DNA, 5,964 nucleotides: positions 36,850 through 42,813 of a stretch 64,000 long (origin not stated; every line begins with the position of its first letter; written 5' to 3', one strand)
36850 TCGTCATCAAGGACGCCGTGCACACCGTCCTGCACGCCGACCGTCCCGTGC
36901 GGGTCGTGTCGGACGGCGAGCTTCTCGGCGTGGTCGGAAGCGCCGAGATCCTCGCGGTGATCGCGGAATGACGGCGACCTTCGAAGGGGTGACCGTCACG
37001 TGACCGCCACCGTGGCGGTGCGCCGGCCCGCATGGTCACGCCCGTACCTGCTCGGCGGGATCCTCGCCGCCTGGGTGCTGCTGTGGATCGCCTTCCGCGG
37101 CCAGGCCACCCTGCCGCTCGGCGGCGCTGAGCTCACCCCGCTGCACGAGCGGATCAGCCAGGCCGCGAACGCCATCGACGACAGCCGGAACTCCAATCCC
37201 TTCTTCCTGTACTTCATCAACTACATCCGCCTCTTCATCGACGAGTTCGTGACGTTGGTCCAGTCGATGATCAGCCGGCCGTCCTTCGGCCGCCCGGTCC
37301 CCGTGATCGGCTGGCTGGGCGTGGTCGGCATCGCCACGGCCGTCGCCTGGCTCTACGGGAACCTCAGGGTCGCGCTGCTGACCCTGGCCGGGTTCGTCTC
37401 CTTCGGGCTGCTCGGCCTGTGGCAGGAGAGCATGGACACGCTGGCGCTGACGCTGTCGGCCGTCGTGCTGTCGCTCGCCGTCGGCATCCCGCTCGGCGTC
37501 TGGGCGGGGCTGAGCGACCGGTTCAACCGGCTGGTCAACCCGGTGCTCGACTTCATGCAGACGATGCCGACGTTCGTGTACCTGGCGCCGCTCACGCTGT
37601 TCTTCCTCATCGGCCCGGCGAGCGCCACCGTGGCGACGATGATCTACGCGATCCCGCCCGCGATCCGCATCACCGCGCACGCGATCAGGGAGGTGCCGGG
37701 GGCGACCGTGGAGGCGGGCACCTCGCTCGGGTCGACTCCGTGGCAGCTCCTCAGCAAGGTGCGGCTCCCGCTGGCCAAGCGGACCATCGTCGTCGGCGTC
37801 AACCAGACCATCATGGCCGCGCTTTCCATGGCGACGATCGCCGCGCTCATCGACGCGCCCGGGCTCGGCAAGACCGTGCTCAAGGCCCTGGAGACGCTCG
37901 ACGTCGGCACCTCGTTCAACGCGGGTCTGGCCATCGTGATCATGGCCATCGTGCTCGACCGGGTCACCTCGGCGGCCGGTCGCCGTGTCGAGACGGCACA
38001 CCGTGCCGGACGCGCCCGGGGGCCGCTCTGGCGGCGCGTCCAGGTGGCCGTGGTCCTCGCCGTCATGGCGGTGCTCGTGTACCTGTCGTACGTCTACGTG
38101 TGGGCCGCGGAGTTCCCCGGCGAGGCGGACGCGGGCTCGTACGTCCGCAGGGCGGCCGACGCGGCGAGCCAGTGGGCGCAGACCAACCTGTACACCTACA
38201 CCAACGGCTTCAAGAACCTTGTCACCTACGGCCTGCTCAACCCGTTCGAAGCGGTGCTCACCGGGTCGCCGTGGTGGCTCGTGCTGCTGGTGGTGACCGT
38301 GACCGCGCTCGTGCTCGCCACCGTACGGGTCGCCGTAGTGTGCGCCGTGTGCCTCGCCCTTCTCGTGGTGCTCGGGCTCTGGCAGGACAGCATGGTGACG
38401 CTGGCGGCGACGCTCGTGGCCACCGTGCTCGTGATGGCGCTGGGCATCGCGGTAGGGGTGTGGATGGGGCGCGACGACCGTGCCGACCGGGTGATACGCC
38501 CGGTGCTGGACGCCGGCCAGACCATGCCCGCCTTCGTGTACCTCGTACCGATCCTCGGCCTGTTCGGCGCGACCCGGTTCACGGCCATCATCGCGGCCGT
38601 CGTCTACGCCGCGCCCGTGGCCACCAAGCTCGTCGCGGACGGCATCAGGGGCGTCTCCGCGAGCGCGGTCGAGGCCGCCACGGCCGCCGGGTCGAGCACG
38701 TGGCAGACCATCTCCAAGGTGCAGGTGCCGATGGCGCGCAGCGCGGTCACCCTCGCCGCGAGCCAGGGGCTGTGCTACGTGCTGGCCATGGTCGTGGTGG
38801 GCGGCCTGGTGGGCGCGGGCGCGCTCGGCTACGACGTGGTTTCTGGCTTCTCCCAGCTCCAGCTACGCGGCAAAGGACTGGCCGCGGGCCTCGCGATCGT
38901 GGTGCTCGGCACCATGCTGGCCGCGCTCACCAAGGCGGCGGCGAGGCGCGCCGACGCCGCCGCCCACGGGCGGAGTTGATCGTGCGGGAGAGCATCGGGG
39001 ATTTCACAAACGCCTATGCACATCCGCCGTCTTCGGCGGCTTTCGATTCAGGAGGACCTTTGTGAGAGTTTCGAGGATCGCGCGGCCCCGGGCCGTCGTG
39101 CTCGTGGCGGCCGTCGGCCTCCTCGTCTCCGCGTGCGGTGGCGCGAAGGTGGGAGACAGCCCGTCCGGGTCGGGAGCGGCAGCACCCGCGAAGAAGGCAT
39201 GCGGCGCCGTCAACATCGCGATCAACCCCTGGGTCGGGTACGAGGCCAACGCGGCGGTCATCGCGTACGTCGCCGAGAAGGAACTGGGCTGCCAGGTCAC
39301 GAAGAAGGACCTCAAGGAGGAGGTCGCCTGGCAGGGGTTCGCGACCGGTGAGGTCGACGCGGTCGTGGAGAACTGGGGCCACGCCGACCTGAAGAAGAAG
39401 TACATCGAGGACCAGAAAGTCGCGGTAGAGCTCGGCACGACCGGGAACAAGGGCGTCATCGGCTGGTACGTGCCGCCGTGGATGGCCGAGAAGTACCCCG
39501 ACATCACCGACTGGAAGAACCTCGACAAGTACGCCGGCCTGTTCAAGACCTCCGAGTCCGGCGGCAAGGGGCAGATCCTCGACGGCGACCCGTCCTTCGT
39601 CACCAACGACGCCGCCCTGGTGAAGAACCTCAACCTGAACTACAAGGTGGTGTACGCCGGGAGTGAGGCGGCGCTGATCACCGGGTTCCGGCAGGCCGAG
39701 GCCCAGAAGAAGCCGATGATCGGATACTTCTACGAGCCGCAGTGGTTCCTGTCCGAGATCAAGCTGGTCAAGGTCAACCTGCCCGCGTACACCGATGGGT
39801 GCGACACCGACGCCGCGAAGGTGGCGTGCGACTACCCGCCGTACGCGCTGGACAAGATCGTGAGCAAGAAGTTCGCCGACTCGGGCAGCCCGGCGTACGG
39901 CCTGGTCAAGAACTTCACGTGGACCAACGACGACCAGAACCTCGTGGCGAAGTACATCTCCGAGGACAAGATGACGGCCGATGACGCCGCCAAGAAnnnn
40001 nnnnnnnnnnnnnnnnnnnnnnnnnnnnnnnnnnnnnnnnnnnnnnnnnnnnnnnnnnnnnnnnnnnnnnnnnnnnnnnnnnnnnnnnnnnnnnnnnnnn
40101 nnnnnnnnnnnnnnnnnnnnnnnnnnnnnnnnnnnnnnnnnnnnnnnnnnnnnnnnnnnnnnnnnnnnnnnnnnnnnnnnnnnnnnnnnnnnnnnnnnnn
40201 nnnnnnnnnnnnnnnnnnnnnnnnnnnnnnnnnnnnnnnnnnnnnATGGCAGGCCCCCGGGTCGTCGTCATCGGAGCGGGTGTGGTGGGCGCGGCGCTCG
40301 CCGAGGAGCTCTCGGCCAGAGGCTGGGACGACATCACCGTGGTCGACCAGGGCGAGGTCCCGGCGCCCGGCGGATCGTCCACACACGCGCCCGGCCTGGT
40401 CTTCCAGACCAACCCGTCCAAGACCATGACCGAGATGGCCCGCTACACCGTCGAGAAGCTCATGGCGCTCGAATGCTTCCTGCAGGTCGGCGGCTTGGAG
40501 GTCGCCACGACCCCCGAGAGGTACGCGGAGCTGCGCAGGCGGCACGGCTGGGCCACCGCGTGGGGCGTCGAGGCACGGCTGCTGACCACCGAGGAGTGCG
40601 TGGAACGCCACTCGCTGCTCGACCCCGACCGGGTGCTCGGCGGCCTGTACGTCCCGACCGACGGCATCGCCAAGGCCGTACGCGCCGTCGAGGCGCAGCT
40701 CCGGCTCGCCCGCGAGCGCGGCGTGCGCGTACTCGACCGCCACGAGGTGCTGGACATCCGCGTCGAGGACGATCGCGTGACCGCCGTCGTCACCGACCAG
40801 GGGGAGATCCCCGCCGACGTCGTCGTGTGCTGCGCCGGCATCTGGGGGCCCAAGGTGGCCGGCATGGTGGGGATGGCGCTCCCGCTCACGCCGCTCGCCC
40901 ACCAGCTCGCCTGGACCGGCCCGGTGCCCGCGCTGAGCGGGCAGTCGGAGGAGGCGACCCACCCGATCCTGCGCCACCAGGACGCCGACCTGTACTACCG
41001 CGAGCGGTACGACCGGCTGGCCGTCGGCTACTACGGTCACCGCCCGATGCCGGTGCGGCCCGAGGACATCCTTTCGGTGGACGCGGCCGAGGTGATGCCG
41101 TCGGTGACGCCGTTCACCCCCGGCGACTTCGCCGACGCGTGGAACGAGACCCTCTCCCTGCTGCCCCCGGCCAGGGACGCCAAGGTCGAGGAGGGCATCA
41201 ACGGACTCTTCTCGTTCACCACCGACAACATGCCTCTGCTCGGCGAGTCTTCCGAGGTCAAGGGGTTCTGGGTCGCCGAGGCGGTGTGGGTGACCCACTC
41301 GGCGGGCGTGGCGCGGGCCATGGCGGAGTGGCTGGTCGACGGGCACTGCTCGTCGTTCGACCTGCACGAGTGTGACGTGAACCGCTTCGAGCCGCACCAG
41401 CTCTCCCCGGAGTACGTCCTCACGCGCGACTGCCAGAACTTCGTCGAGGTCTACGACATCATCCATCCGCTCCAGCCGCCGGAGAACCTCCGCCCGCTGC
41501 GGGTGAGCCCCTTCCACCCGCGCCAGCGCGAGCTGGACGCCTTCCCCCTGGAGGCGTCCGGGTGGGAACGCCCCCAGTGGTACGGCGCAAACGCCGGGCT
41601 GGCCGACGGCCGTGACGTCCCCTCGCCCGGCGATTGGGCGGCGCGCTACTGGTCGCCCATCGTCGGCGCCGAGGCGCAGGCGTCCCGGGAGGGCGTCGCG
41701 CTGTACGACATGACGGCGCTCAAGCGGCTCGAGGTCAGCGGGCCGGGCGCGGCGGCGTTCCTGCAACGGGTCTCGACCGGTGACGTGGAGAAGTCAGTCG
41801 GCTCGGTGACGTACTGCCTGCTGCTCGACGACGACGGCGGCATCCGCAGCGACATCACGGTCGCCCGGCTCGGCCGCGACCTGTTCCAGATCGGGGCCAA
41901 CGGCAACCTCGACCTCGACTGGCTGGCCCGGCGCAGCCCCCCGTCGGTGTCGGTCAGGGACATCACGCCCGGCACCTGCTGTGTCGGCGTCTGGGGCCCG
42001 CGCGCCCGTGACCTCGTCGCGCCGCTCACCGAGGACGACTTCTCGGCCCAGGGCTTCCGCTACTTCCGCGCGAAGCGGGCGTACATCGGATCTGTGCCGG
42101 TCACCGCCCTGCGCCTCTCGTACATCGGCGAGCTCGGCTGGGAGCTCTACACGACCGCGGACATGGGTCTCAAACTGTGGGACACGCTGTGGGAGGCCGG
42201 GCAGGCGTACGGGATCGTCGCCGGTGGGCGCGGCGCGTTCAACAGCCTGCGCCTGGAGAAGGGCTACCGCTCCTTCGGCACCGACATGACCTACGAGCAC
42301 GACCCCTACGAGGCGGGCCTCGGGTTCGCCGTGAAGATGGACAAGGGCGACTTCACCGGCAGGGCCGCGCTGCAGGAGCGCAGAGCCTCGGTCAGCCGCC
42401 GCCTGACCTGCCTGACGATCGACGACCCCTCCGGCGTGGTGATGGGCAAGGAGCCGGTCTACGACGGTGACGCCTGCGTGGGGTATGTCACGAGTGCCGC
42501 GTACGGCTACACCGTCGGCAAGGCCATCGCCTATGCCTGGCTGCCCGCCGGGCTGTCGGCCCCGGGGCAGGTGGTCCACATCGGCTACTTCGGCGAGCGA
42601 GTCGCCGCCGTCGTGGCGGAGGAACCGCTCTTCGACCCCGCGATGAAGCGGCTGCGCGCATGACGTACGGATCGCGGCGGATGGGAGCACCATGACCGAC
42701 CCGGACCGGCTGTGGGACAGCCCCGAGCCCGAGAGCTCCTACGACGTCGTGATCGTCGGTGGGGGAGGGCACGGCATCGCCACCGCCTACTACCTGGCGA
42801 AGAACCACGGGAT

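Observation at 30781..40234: A shared tandem 17-bp operator defines an IclR betaine regulon at all four upstream regions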

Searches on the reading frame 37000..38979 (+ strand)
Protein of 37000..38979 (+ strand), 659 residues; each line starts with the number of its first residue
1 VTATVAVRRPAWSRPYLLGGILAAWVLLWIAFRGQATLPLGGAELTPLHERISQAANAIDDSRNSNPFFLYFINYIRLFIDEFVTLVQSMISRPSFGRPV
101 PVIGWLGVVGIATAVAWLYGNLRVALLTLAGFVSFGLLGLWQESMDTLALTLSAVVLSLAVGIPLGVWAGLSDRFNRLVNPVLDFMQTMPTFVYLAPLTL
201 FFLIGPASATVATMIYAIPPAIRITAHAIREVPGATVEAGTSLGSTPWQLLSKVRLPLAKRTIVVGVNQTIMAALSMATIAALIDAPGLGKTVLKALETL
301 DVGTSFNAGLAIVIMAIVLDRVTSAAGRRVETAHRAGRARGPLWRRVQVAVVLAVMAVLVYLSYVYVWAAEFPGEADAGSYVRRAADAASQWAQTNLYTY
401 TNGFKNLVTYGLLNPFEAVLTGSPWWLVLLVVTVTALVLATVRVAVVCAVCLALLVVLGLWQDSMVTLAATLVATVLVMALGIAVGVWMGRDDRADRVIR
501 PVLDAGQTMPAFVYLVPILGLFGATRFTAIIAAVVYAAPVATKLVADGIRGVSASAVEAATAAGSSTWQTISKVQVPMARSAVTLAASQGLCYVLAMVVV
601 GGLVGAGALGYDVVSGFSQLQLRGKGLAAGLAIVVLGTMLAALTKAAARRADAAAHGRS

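Call 8: search_protein_families(library=pfam, proteins=[window:37000-38979:+])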
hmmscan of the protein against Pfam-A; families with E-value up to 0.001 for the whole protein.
window:37000-38979:+ (659 aa): 1 family
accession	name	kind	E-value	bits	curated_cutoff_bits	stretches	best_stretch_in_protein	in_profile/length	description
PF00528.27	BPD_transp_1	-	1.5e-43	149.1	26.4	2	162-328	1-180/184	Binding-protein-dependent transport system inner membrane component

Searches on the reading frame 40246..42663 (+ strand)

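Call 8: search_protein_families(library=pfam, proteins=[window:40246-42663:+])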
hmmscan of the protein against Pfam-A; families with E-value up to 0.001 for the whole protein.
window:40246-42663:+ (805 aa): 10 families
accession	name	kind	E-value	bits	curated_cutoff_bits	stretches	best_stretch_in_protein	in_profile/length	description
PF01571.26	GCV_T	-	1e-72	244.9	25.6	1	424-695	2-255/255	Aminomethyltransferase folate-binding domain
PF01266.30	DAO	-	3.3e-52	178.6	27.9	1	5-362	1-353/353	FAD dependent oxidoreductase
PF08669.17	GCV_T_C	-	5e-23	81.2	25.9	1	718-797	1-80/80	Glycine cleavage T-protein C-terminal barrel domain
PF16350.10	FAO_M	-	4.3e-20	72.1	27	1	369-421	4-56/56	FAD dependent oxidoreductase central domain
PF07992.20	Pyr_redox_2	-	1.8e-06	28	26.1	0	153-199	191-237/291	Pyridine nucleotide-disulphide oxidoreductase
PF01593.30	Amino_oxidase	-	3.8e-06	26.9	19.8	1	132-200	194-257/443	Flavin containing amine oxidoreductase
PF00890.30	FAD_binding_2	-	1.4e-05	24.9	20.4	1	6-186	2-186/414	FAD binding domain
PF00070.33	Pyr_redox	-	1.5e-05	25.8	22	0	5-38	1-33/82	Pyridine nucleotide-disulphide oxidoreductase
PF01494.25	FAD_binding_3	-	3.9e-05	23.5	22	0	6-36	4-33/349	FAD binding domain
PF13450.12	NAD_binding_8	-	0.00016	22.3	21.9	1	8-57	1-49/68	NAD(P)-binding Rossmann-like domain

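Call 26: search_protein_families(library=ncbifam, proteins=[window:40246-42663:+])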
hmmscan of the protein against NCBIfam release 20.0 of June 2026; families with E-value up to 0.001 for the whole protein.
window:40246-42663:+ (805 aa): 31 families (the best 25 are shown)
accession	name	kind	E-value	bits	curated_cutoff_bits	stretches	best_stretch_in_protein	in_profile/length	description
NF053776.1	TmaoDeMthMsil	equivalog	7.9e-61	206.5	1100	1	475-805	420-763/763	trimethylamine N-oxide demethylase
TIGR01372.1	soxA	subfamily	2e-54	184.8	1164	1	413-804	602-995/996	sarcosine oxidase subunit alpha family protein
NF001567.0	PRK00389.1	subfamily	2.1e-48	165.1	300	1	475-798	36-355/359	glycine cleavage system aminomethyltransferase GcvT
TIGR00528.1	gcvT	equivalog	1.2e-41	142.9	235.85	1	476-794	35-358/362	glycine cleavage system aminomethyltransferase GcvT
NF010093.0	PRK13579.1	equivalog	7.2e-35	120.5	459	1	475-801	43-369/371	glycine cleavage system aminomethyltransferase GcvT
NF009133.0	PRK12486.1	equivalog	4.2e-28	98.3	410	1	476-788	47-361/369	dimethylsulfoniopropionate demethylase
TIGR02352.1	thiamin_ThiO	equivalog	7.8e-22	77.8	250.8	1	6-217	1-223/351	glycine oxidase ThiO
NF008425.0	PRK11259.1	equivalog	7.4e-21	74.5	257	1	6-246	7-247/377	N-methyl-L-tryptophan oxidase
NF001933.0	PRK00711.1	subfamily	1.7e-19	70.1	383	1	79-217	133-273/429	D-amino acid dehydrogenase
TIGR01377.1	soxA_mon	subfamily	8.2e-15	54.4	479.65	1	6-234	3-234/381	amino oxidase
TIGR03364.1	HpnW_proposed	hypoth_equivalog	3.1e-13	49.5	285.1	1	5-198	2-194/365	TIGR03364 family FAD-dependent oxidoreductase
TIGR03377.1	glycerol3P_GlpA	equivalog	1.1e-12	47.4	552.8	1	6-216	2-219/530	anaerobic glycerol-3-phosphate dehydrogenase subunit GlpA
TIGR03197.1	MnmC_Cterm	equivalog_domain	1e-11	44.5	174.2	1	6-207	2-209/400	FAD-dependent 5-carboxymethylaminomethyl-2-thiouridine(34) oxidoreductase MnmC1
NF002480.1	PRK01747.1-1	equivalog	1.4e-11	43.6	540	1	5-225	250-474/645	bifunctional tRNA (5-methylaminomethyl-2-thiouridine)(34)-methyltransferase MnmC2/FAD-dependent 5-carboxymethylaminomethyl-2-thiouridine(34)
NF008726.1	PRK11728.1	equivalog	4e-11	42.4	299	1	5-211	2-212/389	L-2-hydroxyglutarate oxidase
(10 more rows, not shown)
